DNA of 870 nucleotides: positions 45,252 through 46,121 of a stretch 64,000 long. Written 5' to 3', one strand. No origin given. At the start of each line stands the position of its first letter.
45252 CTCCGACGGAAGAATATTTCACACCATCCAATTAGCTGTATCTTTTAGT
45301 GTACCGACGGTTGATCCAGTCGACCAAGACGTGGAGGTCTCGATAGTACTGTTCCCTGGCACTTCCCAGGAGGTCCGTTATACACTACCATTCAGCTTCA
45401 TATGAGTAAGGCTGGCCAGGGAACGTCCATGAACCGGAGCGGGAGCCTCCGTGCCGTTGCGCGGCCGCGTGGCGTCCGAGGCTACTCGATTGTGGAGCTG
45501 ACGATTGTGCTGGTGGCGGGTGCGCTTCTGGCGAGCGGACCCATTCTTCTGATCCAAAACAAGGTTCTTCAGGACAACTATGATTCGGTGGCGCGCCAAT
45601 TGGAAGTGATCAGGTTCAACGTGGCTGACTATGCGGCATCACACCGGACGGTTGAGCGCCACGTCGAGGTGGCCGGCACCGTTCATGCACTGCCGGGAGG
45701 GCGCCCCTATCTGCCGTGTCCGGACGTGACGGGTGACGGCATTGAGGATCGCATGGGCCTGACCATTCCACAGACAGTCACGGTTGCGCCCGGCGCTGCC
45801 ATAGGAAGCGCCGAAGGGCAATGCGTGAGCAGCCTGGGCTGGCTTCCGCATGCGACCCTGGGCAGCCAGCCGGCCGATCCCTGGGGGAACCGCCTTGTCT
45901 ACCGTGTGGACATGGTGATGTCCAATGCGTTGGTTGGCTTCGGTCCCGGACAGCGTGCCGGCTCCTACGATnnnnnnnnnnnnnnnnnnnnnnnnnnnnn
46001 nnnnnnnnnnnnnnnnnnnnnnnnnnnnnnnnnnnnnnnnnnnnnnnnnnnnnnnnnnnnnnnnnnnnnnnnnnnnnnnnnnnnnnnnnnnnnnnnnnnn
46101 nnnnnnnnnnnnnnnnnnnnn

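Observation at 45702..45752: Conserved Cys-Pro-Asp / DxDGDG acidic loop right after the pilin helix in all four paralogues (possible Ca2+-binding site)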

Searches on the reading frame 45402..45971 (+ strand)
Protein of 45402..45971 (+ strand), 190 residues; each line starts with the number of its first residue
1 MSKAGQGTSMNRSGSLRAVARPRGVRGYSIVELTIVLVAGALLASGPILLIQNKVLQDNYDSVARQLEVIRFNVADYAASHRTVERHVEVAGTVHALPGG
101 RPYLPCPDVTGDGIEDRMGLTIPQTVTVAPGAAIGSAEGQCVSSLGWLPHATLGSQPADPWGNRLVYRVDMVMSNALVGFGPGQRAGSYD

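Call 19: find_homologous_proteins(query=A2, max_evalue=0.001)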
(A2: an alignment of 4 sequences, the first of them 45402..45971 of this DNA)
Query A2 (4 sequences) (190 aa, profile of the alignment): 43 proteins with E <= 0.001 among 8000 candidates.
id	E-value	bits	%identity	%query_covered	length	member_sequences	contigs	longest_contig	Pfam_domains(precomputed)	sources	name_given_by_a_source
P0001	3.2e-72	260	99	93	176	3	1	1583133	-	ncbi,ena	-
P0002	1.4e-41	160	40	82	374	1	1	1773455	-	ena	-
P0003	2.6e-41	159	39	86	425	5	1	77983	-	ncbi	ncbi:MAG: type II secretion system protein [Gammaproteobacteria bacterium WSBS_2016_MAG_OTU1]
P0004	5.4e-41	158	43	87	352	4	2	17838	PF07963.18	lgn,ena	-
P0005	6.4e-34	135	38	86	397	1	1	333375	-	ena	-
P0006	8.5e-28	115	34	82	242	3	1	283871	PF07963.18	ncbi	ncbi:MAG: type II secretion system protein [Thiobacillus sp.]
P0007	2.6e-27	114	32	82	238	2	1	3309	PF07963.18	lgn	-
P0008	6.2e-27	112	29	82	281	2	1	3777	PF07963.18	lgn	-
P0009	2.8e-26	110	31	85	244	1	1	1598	PF07963.18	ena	-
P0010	4.7e-26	110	33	82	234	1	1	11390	PF07963.18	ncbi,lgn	ncbi:MAG: type II secretion system protein [Hyphomicrobiaceae bacterium]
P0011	6.2e-26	109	34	83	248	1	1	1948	-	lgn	-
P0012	6.7e-26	109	33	82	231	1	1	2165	PF07963.18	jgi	-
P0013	1.4e-25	108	33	82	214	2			PF07963.18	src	-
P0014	1.5e-25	108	35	82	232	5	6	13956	PF07963.18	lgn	-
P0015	2.7e-25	107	46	42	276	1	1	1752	PF07963.18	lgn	-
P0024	1.1e-23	102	31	83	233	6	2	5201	PF07963.18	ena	-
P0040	4.4e-13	67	32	78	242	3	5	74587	-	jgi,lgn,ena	-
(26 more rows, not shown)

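Call 22: find_encoding_contigs(protein=P0006, flank=10000, max_places=2)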
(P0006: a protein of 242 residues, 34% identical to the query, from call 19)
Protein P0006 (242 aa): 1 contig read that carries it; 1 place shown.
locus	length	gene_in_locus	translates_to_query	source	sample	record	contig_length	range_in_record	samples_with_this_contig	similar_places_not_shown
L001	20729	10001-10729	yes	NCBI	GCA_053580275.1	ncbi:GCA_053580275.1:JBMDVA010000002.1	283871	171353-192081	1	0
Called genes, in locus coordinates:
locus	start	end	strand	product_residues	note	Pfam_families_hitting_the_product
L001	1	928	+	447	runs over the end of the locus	PF13191:AAA_16, PF13401:AAA_22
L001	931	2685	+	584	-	PF07660:STN (weak), PF00263:Secretin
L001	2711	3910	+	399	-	PF07719:TPR_2 (faint), PF00515:TPR_1 (faint), PF13432:TPR_16 (weak)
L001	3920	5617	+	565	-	PF13401:AAA_22 (faint), PF05157:MshEN, PF00437:T2SSE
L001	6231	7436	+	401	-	PF28597:T2SSF_N, PF00482:T2SSF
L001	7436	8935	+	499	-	-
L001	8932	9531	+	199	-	-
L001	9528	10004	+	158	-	-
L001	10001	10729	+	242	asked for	PF07963:N_methyl (weak)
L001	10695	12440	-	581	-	-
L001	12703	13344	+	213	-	PF07963:N_methyl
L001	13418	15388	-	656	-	PF00999:Na_H_Exchanger, PF02254:TrkA_N, PF02080:TrkA_C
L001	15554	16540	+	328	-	PF01380:SIS, PF00571:CBS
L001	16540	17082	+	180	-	PF13419:HAD_2 (faint), PF00702:Hydrolase, PF08282:Hydrolase_3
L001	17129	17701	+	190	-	PF06835:LptC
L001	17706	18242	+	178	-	PF03968:LptD_N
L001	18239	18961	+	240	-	PF00005:ABC_tran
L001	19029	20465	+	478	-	PF00309:Sigma54_AID, PF04963:Sigma54_CBD, PF04552:Sigma54_DBD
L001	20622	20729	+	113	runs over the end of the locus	PF02482:Ribosomal_S30AE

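Call 23: find_encoding_contigs(protein=P0040, flank=10000, max_places=2)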
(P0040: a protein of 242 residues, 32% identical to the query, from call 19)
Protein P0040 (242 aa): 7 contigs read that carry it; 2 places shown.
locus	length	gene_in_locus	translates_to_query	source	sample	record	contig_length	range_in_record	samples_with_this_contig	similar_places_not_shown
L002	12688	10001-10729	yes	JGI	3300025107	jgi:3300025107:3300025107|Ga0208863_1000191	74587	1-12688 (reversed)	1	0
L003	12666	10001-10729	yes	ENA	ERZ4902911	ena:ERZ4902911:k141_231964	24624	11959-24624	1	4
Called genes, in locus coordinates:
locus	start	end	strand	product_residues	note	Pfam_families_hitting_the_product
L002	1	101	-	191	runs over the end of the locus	PF03350:UPF0114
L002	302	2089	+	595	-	PF00263:Secretin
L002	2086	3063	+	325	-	PF14559:TPR_19 (faint), PF23914:TPR_CcmH_CycH (faint), PF00515:TPR_1 (faint), PF07719:TPR_2 (faint), PF13176:TPR_7 (faint), PF13181:TPR_8 (faint), PF13424:TPR_12 (faint), PF13428:TPR_14 (faint), +2 more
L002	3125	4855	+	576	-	PF05157:MshEN, PF00437:T2SSE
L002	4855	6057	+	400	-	PF28597:T2SSF_N, PF00482:T2SSF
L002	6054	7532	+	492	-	-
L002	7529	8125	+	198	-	-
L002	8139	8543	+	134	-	-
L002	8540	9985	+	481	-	-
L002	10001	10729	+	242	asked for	-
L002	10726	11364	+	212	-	PF00072:Response_reg, PF02954:HTH_8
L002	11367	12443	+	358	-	-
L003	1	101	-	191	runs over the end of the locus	PF03350:UPF0114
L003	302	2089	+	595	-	PF00263:Secretin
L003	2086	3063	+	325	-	PF14559:TPR_19 (faint), PF23914:TPR_CcmH_CycH (faint), PF00515:TPR_1 (faint), PF07719:TPR_2 (faint), PF13176:TPR_7 (faint), PF13181:TPR_8 (faint), PF13424:TPR_12 (faint), PF13428:TPR_14 (faint), +2 more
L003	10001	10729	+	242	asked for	-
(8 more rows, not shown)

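Call 24: find_encoding_contigs(protein=P0001, flank=10000, max_places=3)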
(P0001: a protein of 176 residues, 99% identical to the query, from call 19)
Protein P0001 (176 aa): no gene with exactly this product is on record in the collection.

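Call 25: list_cluster_members(proteins=[P0001, P0003, P0002])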
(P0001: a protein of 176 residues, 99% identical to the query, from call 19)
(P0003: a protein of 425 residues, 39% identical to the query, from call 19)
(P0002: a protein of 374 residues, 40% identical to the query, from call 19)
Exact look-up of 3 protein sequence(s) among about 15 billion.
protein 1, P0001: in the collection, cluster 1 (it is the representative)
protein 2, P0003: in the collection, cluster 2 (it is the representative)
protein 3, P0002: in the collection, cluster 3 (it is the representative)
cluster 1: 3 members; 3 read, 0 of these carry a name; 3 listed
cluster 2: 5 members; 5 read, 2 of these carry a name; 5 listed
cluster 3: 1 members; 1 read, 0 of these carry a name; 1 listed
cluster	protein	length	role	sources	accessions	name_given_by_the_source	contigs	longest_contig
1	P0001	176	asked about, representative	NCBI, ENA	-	-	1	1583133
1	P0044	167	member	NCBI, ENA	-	-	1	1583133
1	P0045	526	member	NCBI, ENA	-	-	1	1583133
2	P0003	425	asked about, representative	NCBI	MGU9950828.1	MAG: type II secretion system protein [Gammaproteobacteria bacterium WSBS_2016_MAG_OTU1]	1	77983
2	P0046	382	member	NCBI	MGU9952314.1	MAG: type II secretion system protein [Gammaproteobacteria bacterium WSBS_2016_MAG_OTU1]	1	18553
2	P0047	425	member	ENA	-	-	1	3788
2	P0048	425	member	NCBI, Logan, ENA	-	-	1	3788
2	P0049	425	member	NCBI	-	-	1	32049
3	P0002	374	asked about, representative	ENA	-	-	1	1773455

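Call 27: find_encoding_contigs(protein=P0002, flank=10000, max_places=3)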
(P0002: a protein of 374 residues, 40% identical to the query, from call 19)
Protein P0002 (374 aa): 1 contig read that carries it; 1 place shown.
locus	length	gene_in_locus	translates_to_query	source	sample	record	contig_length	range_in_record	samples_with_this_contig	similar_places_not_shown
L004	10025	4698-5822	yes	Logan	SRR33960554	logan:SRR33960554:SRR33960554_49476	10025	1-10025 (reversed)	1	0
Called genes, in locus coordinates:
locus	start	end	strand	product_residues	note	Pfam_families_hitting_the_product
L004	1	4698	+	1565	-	?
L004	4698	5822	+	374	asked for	-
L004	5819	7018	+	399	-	-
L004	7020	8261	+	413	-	-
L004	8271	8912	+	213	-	PF00730:HhH-GPD, PF00633:HHH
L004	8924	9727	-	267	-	PF08501:Shikimate_dh_N, PF01488:Shikimate_DH, PF18317:SDH_C (weak)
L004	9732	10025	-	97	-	?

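Call 28: find_related_loci(query=A2, collection=genome_contigs, flank=10000)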
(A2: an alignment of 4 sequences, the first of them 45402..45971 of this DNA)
Query A2 (190 aa) in genome_contigs; peptide patterns used: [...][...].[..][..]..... (x = any residue, [..] = any of these).
64 stretches matched a pattern; 28 encode a relative of the query (tblastn E <= 1e-3); 27 distinct loci.
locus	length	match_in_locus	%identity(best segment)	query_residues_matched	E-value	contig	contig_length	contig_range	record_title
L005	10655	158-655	41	27-190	2e-34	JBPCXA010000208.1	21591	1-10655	MAG: Gammaproteobacteria bacterium isolate MAG_seacave_91 S1Ck127_2984442, whole genome shotgun sequence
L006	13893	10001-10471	41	26-180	1e-33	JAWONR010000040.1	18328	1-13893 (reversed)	MAG: Candidatus Persebacter sydneyensis isolate Crel c29 Ga0304724_1040, whole genome shotgun sequence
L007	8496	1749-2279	40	26-188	1e-33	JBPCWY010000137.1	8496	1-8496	MAG: Gammaproteobacteria bacterium isolate MAG_seacave_22 S1Ck127_12763025, whole genome shotgun sequence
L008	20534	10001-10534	39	26-190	1e-33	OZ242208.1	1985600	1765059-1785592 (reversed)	MAG: Gammaproteobacteria bacterium isolate 08dfc7d2-33aa-48a5-bccb-5c38dce217f4 genome assembly, chromosome: 1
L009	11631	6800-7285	38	26-190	3e-30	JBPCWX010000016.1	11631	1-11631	MAG: Gammaproteobacteria bacterium isolate MAG_seacave_3 S1Ck127_601785, whole genome shotgun sequence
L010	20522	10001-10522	38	19-186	8e-30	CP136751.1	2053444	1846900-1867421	MAG: Candidatus Zeuxoniibacter abyssi isolate AB1(2) chromosome, complete genome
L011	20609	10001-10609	34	4-190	2e-29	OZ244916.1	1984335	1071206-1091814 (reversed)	MAG: Gammaproteobacteria bacterium isolate a14b544d-f177-46ce-88e9-51ceebe1943b genome assembly, chromosome: 1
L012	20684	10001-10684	35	1-190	1e-29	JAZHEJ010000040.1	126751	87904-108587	MAG: Candidatus Tethybacter castellensis isolate Cym b2r NODE_3_length_126751_cov_6_168669, whole genome shotgun sequenc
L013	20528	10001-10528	37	28-186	7e-29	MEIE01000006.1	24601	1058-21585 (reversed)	MAG: Betaproteobacteria bacterium AqS2 AqS2_scaffold_6, whole genome shotgun sequence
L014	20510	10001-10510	36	26-180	5e-29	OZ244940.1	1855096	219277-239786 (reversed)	MAG: Candidatus Amphirhobacter sp. isolate c90e3816-5dd1-418a-90d5-afbd76414709 genome assembly, chromosome: 1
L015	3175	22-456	40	56-190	1e-27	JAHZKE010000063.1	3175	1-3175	MAG: Proteobacteria bacterium isolate O_S4.2_bin.19 k141_551503, whole genome shotgun sequence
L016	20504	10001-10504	36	26-187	2e-26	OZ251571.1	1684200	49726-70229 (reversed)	MAG: Gammaproteobacteria bacterium isolate 6b697a3b-8b94-4661-a581-6f508c92be73 genome assembly, chromosome: 1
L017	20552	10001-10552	38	11-180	2e-26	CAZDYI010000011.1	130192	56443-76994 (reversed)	MAG TPA_asm: uncultured Gammaproteobacteria bacterium isolate SRP338948_co1_71 genome assembly, contig: k141_142455, who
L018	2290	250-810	35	23-189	3e-24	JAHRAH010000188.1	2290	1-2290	MAG: Gammaproteobacteria bacterium isolate MEX2-MAG1 k127_24268_13263, whole genome shotgun sequence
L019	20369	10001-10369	36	27-180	7e-22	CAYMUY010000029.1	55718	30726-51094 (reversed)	MAG TPA_asm: uncultured Thiobacillus sp. isolate binchicken_co284_52 genome assembly, contig: NODE_837_length_55718_cov_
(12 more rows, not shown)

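Call 53: search_protein_families(library=ncbifam, proteins=[L001:7436-8932:+, L001:8932-9528:+, L001:9528-10001:+, L001:10695-12437:-, L001:12703-13341:+, L002:8540-9982:+, L001:931-2682:+, L001:3920-5614:+, L001:2711-3907:+, P0006], max_evalue=0.01)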
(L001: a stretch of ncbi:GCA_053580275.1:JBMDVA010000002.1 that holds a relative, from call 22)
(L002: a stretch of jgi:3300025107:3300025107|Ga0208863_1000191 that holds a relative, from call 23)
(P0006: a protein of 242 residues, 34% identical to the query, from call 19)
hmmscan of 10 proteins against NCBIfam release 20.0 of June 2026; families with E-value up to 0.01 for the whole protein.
L001:7436-8932:+ (499 aa): 0 families

L001:8932-9528:+ (199 aa): 0 families

L001:9528-10001:+ (158 aa): 0 families

L001:10695-12437:- (580 aa): 11 families
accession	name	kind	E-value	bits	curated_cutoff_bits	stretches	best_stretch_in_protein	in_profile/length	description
NF008312.0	PRK11100.1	equivalog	9.2e-06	24.7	356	1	400-526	299-422/477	two-component system sensor histidine kinase CreC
NF006800.0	PRK09303.1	equivalog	2.9e-05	23.2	342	1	396-540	186-345/383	histidine kinase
TIGR02966.1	phoR_proteo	equivalog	0.00014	21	334.2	1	400-523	159-280/333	phosphate regulon sensor histidine kinase PhoR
NF008468.0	PRK11360.1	equivalog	0.00037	19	646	1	374-539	401-577/616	two-component system sensor histidine kinase AtoS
NF046044.1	PnpS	equivalog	0.00073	18.7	400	1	400-519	215-331/390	two-component system histidine kinase PnpS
TIGR01386.1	cztS_silS_copS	subfamily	0.002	17.2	292.55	1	471-526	352-406/457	heavy metal sensor histidine kinase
NF007898.0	PRK10604.1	equivalog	0.0055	15.9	478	1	388-526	231-370/433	two-component system sensor histidine kinase RstB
NF008298.1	PRK11086.1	subfamily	0.0058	15.1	520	0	475-566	426-519/529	DcuS/MalK family sensor histidine kinase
NF045900.1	HisKinCpxALeg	equivalog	0.0062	15.3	800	1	400-526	273-398/451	two-component system sensor histidine kinase CpxA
NF041777.1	sens_FixL_Rhizob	equivalog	0.0069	15.1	850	0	475-569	381-478/485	sensor protein FixL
NF007345.0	PRK09835.1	subfamily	0.0086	14.7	423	0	472-523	375-426/482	Cu(+)/Ag(+) sensor histidine kinase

L001:12703-13341:+ (213 aa): 5 families
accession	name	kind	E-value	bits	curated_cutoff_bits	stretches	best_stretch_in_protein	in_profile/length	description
TIGR01708.2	typeII_sec_gspH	equivalog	3e-06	27.3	80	1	10-36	1-27/169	type II secretion system minor pseudopilin GspH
TIGR02532.1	IV_pilin_GFxxxE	domain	5.9e-06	25.9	16.3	1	10-32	1-23/24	prepilin-type N-terminal cleavage/methylation domain-containing protein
TIGR01710.1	typeII_sec_gspG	equivalog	9.4e-05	22.5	88.85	1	11-82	1-73/134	type II secretion system major pseudopilin GspG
NF007800.0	PRK10506.1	equivalog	0.0035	17.2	158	1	8-52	6-51/163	prepilin peptidase-dependent protein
NF040999.1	pilin_ComGC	equivalog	0.0061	16.7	75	1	10-29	1-20/84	competence type IV pilus major pilin ComGC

L002:8540-9982:+ (481 aa): 0 families

L001:931-2682:+ (584 aa): 9 families
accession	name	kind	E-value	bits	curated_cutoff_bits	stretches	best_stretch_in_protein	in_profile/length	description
TIGR02519.1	pilus_MshL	equivalog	2.6e-74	249.9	250.2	1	278-562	3-290/290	pilus (MSHA type) biogenesis protein MshL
TIGR02517.1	type_II_gspD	equivalog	2e-43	148.8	351.35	1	208-565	250-593/600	type II secretion system secretin GspD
TIGR02515.1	IV_pilus_PilQ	subfamily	1.2e-29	103.6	284.35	2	287-562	148-427/428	type IV pilus secretin PilQ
TIGR02516.1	type_III_yscC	equivalog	2.1e-26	92.5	238.45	1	271-563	196-462/463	type III secretion system outer membrane ring subunit SctC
TIGR02520.1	pilus_B_mal_scr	equivalog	7e-25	87.5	287.65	2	279-559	242-511/513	PilN family type IVB pilus formation outer membrane protein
NF010083.0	PRK13568.1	equivalog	1.1e-23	83.7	554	2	283-563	161-418/419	DNA uptake porin HofQ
NF007851.2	PRK10560.1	exception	1.8e-17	63.2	598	2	225-563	97-410/412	DNA uptake porin HofQ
NF011873.0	PRK15346.1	equivalog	1.3e-15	57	524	1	276-556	238-487/499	EscC/YscC/HrcC family type III secretion system outer membrane ring protein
NF042912.1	Amuc_1098_fam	equivalog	9.1e-14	50.4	750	2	429-562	648-796/805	Amuc_1098 family type IV pilus outer membrane protein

L001:3920-5614:+ (565 aa): 22 families
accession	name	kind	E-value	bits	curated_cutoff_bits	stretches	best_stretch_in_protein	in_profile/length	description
TIGR02533.1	type_II_gspE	equivalog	1.4e-152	508.8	630.25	1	80-558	3-485/486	type II secretion system ATPase GspE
TIGR02538.1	type_IV_pilB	equivalog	5.2e-151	504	675.65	1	9-559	2-562/564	type IV-A pilus assembly ATPase PilB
NF053534.1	T4PilAsmATPsTfpB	equivalog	2.3e-131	439.1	850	1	76-559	92-582/584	type IV pilus assembly ATPase TfpB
NF007755.0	PRK10436.1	equivalog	4.9e-123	411.2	617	1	85-560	13-460/465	type II secretion system protein GspE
NF041000.1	ATPase_ComGA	equivalog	3e-75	252.7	300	1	188-452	3-266/267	competence type IV pilus ATPase ComGA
TIGR01420.1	pilT_fam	subfamily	1.5e-50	172.4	319.1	1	187-453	4-270/343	PilT/PilU family type 4a pilus ATPase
TIGR02525.1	plasmid_TraJ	equivalog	8.3e-24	84.2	368.3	1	280-430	120-271/372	plasmid transfer ATPase TraJ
TIGR02524.1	dot_icm_DotB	equivalog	1.3e-20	73.9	463.3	1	311-428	130-256/358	Dot/Icm type IV secretion system ATPase DotB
NF058587.1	archaellum_moto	equivalog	1e-19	70.7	550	1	269-428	228-393/527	archaellum flagellar ATPase motor FlaI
TIGR03819.1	heli_sec_ATPase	hypoth_equivalog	1.7e-15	57.1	373.15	1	235-437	101-306/340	TadA family conjugal transfer-associated ATPase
NF053729.1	c-di-GMP_motif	domain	7.5e-14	51.3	38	1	8-58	1-51/53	cyclic di-GMP-binding domain-containing protein, MshE-related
TIGR02788.1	VirB11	equivalog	6.1e-13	48.5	249.95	1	318-431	147-265/308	P-type DNA transfer ATPase VirB11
TIGR02782.1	TrbB_P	equivalog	1.2e-12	47.8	304.55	1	315-429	137-253/303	P-type conjugative transfer ATPase TrbB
NF010407.0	PRK13833.1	subfamily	7e-12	45.4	499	1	318-430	147-261/323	conjugal transfer protein TrbB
NF053672.1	bindosome_BasE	exception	4e-11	42.4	1000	1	318-430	273-390/512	bindosome assembly system ATPase subunit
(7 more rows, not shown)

L001:2711-3907:+ (399 aa): 9 families
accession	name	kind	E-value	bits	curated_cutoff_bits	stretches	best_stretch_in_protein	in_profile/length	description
TIGR02917.1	PEP_TPR_lipo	equivalog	7.2e-12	44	312.2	2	194-288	104-199/899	XrtA/PEP-CTERM system TPR-repeat protein PrsT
NF033920.0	C39_PA2778_fam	equivalog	7e-09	35.5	150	1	283-377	158-253/255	PA2778 family cysteine peptidase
TIGR02795.1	tol_pal_ybgF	equivalog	5.6e-07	30.2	90.1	1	228-287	56-115/119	tol-pal system protein YbgF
TIGR02552.1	LcrH_SycD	equivalog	3.4e-06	26.8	104.8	1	206-284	9-88/136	SycD/LcrH family type III secretion system chaperone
TIGR00540.1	TPR_hemY_coli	hypoth_equivalog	6e-06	25.3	142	1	208-374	224-385/385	heme biosynthesis-associated TPR protein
NF040959.1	MamA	equivalog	1.4e-05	24.6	200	1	313-377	104-168/204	magnetosome protein MamA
NF008017.0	PRK10747.1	equivalog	2.1e-05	23.6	608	1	301-368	314-381/398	protoheme IX biogenesis protein HemY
NF008520.0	PRK11447.1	equivalog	0.00029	18.8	858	1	218-367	354-514/1157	cellulose synthase complex outer membrane protein BcsC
NF033758.1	gliding_GltE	equivalog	0.0067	15.4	225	0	317-379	293-356/411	adventurous gliding motility TPR repeat lipoprotein GltE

P0006 (242 aa): 7 families
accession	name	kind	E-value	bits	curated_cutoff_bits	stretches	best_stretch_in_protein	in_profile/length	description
TIGR02532.1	IV_pilin_GFxxxE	domain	3e-05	23.6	16.3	1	4-25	1-22/24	prepilin-type N-terminal cleavage/methylation domain-containing protein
TIGR01708.2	typeII_sec_gspH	equivalog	0.00023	21.2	80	1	4-45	1-42/169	type II secretion system minor pseudopilin GspH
TIGR01710.1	typeII_sec_gspG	equivalog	0.00025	21.1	88.85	1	5-55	1-51/134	type II secretion system major pseudopilin GspG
NF007862.0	PRK10574.1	equivalog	0.00065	19.8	138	1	1-37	1-35/145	prepilin peptidase-dependent pilin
NF007800.0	PRK10506.1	equivalog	0.0041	17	158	1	1-42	5-46/163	prepilin peptidase-dependent protein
NF041775.1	typeIV_PilA_Myxo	equivalog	0.0076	16.2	400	1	4-45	10-50/214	type IV pilin protein PilA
NF040999.1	pilin_ComGC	equivalog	0.0079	16.4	75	0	5-31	2-27/84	competence type IV pilus major pilin ComGC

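Call 54: predict_structure(alignment_id=A4)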
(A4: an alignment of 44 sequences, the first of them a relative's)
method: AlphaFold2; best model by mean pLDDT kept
length: 234 residues; sequences in the alignment: 44
mean_pLDDT: 87.8   pTM: 0.81
mean pLDDT of the five models: 87.8, 87.3, 87.0, 86.9, 80.6
residues with pLDDT >= 90: 126; 70-90: 99; 50-70: 8; < 50: 1
segments of 3 or more residues with pLDDT < 50: none
pLDDT, mean of each block of 10 residues (from residue 1): 65 87 76 87 96 96 93 93 90 95 92 94 90 84 90 94 88 80 87 89 78 93 90 73
secondary structure, 60 per line:
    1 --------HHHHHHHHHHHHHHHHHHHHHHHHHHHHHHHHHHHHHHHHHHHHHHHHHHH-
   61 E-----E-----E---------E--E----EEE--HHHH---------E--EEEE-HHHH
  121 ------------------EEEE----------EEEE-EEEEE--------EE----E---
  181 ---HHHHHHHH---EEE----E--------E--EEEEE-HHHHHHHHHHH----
elements in order: H9-59 E91-93 H96-99 E112-115 H117-120 E139-142 E153-156 E158-162 H184-191 E195-197 E214-218 H220-230
